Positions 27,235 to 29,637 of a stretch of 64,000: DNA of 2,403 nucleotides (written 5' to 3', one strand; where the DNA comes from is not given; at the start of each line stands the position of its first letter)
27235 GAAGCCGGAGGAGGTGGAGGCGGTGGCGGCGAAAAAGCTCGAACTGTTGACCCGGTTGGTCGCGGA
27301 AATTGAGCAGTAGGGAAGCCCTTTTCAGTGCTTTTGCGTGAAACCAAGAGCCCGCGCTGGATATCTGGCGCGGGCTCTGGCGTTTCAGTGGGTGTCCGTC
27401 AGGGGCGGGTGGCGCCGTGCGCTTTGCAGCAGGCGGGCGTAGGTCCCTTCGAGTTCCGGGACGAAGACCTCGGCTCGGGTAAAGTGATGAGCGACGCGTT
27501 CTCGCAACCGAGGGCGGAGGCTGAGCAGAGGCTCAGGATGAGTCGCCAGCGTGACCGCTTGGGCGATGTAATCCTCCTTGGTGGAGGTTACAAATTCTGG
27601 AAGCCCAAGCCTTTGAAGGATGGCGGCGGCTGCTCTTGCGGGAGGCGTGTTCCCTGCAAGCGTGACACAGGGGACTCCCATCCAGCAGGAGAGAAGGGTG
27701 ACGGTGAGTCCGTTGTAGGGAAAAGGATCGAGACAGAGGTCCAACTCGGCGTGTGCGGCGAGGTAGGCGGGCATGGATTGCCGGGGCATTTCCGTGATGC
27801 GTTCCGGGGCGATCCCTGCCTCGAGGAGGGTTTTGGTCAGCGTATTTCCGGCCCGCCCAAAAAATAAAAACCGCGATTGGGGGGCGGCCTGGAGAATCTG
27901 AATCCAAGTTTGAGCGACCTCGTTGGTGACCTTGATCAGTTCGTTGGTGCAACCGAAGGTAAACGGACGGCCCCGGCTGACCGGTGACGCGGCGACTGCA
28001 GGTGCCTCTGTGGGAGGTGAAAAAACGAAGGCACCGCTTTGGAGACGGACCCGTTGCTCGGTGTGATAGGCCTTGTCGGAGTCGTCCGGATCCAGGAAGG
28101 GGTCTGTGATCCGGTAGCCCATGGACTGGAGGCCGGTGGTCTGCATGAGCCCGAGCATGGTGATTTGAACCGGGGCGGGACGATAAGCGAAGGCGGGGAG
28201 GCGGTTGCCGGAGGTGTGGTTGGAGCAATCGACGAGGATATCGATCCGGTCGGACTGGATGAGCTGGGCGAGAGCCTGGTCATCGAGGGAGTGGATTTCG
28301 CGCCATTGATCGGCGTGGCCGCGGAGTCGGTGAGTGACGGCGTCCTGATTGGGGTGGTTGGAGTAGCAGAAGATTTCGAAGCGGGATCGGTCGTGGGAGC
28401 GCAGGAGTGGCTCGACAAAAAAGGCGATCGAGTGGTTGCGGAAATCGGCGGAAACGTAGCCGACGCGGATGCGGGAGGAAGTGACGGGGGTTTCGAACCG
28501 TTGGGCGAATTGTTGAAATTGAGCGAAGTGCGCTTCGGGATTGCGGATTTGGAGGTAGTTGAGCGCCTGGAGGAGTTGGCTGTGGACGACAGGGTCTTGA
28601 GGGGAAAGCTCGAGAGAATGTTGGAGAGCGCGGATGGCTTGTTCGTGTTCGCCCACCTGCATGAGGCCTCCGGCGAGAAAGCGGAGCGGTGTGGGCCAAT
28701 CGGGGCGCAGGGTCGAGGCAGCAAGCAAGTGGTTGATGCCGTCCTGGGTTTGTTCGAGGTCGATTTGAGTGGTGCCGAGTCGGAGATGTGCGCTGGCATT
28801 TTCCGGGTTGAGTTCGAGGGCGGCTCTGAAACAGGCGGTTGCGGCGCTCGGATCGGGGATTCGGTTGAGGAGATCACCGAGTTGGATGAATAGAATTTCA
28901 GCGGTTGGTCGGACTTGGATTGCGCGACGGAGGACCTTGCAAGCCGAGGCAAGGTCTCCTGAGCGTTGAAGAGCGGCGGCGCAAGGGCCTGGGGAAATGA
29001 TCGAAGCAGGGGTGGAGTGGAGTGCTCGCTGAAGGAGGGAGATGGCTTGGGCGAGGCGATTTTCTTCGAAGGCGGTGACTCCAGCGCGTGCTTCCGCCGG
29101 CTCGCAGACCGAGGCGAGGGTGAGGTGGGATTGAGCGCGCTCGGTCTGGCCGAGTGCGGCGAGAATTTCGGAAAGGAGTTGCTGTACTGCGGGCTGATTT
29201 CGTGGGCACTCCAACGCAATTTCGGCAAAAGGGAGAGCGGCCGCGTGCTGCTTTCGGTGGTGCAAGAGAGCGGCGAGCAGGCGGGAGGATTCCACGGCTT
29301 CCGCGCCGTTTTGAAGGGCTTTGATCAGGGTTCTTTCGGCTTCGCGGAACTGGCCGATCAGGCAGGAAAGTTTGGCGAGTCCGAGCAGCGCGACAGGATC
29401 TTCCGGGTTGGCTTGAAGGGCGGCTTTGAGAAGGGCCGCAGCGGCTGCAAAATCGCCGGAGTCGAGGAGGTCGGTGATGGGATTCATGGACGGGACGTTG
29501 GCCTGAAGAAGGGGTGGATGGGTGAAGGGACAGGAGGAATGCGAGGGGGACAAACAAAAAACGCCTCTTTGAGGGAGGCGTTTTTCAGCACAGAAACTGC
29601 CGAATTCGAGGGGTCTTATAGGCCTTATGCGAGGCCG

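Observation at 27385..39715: Flagellin-adjacent island of five TPR-fused glycosyltransferase modules: candidate multi-enzyme flagellin glycosylation system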

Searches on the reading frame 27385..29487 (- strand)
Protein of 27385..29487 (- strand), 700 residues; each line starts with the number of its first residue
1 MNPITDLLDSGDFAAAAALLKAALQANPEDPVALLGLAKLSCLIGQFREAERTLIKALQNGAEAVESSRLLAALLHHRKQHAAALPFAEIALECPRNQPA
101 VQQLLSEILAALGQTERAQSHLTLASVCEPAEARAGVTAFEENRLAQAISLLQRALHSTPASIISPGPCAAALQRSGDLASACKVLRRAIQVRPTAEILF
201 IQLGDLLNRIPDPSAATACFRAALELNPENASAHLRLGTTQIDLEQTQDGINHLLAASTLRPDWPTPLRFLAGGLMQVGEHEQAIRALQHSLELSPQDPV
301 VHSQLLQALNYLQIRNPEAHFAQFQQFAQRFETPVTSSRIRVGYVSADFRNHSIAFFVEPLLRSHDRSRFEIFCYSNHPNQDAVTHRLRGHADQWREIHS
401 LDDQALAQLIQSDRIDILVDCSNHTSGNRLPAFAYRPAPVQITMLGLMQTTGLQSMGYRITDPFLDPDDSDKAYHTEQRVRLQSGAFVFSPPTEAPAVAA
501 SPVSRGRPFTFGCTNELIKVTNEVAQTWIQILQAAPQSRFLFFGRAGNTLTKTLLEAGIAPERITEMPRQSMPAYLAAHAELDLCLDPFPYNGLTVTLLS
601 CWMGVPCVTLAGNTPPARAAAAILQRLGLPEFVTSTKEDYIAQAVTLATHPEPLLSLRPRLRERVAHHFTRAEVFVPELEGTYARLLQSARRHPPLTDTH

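Call 3: search_protein_families(library=pfam, proteins=[window:27385-29487:-], max_evalue=0.01)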
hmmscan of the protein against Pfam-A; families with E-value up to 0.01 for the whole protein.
window:27385-29487:- (700 aa): 20 families
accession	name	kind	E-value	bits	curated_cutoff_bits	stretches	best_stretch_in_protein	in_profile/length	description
PF13844.12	Glyco_transf_41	-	5.4e-44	150.8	25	2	329-474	70-217/543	Glycosyl transferase family 41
PF14559.12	TPR_19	-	5.8e-24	84.6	25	2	7-73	1-67/68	Tetratricopeptide repeat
PF13428.12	TPR_14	-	7.5e-21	73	23.5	2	7-40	11-44/44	Tetratricopeptide repeat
PF13414.12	TPR_11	-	2.8e-18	65.8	26.8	1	215-239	12-36/42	TPR repeat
PF13432.12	TPR_16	-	3.4e-17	63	32.7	2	6-39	6-39/65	Tetratricopeptide repeat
PF07719.23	TPR_2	-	4.8e-17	61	27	0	270-298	6-34/34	Tetratricopeptide repeat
PF13181.12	TPR_8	-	8.9e-14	50.9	25.7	0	201-230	5-34/34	Tetratricopeptide repeat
PF00515.34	TPR_1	-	4.3e-11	42.6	27.8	0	212-230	16-34/34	Tetratricopeptide repeat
PF13431.12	TPR_17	-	4.4e-11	42.6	24.4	1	219-249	1-31/34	Tetratricopeptide repeat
PF13176.12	TPR_7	-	1.6e-08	34.4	27.9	0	269-298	3-32/36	Tetratricopeptide repeat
PF23914.1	TPR_CcmH_CycH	-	1.7e-08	34.9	42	0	275-310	60-95/158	Cytochrome c-type biogenesis protein H TPR domain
PF13429.12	TPR_15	-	2.5e-06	27.6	26.2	1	200-310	149-259/280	Tetratricopeptide repeat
PF12895.13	ANAPC3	-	2.6e-06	28.1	27.2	0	183-256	9-81/82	Anaphase-promoting complex, cyclosome, subunit 3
PF13424.12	TPR_12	-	3.2e-06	27.7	30.1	0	33-93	5-73/77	Tetratricopeptide repeat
PF14561.12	TPR_20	-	4.6e-06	27.3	25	0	18-63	9-54/90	Tetratricopeptide repeat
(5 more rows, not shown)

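Call 6: search_protein_families(library=ncbifam, proteins=[window:27385-29487:-], max_evalue=0.00001)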
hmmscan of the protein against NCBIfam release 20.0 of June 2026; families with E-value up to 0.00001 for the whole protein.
window:27385-29487:- (700 aa): 11 families
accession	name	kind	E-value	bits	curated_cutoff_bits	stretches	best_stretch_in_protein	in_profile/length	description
TIGR02917.1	PEP_TPR_lipo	equivalog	2.3e-23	82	312.2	2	134-305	300-471/899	XrtA/PEP-CTERM system TPR-repeat protein PrsT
NF040959.1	MamA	equivalog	5.3e-21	75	200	2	145-294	53-202/204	magnetosome protein MamA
TIGR02521.1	type_IV_pilW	equivalog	1.3e-17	64.1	154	1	175-331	43-199/234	type IV pilus biogenesis/stability protein PilW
NF033920.0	C39_PA2778_fam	equivalog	1.3e-11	44.4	150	0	4-93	163-252/255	PA2778 family cysteine peptidase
TIGR02552.1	LcrH_SycD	equivalog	2.5e-11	43.4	104.8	0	215-299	36-120/136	SycD/LcrH family type III secretion system chaperone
TIGR03939.1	PGA_TPR_OMP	equivalog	1.5e-09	36.7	366.65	0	10-119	99-208/800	poly-beta-1,6 N-acetyl-D-glucosamine export porin PgaA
NF049992.1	NGTferase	equivalog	1.1e-08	34.2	1000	1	435-662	355-585/614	UDP-glucose:protein N-beta-glucosyltransferase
NF008520.0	PRK11447.1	equivalog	6.8e-08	30.8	858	0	170-293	580-699/1157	cellulose synthase complex outer membrane protein BcsC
NF008757.0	PRK11788.1-5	equivalog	1.3e-06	27.8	363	0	39-161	188-314/388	lipopolysaccharide assembly protein LapB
NF052400.1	M48_BAM_BepA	equivalog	1.4e-06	27.3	570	0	9-105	353-450/483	beta-barrel assembly-enhancing protease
NF033758.1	gliding_GltE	equivalog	2e-06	27.1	225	0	131-295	88-252/411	adventurous gliding motility TPR repeat lipoprotein GltE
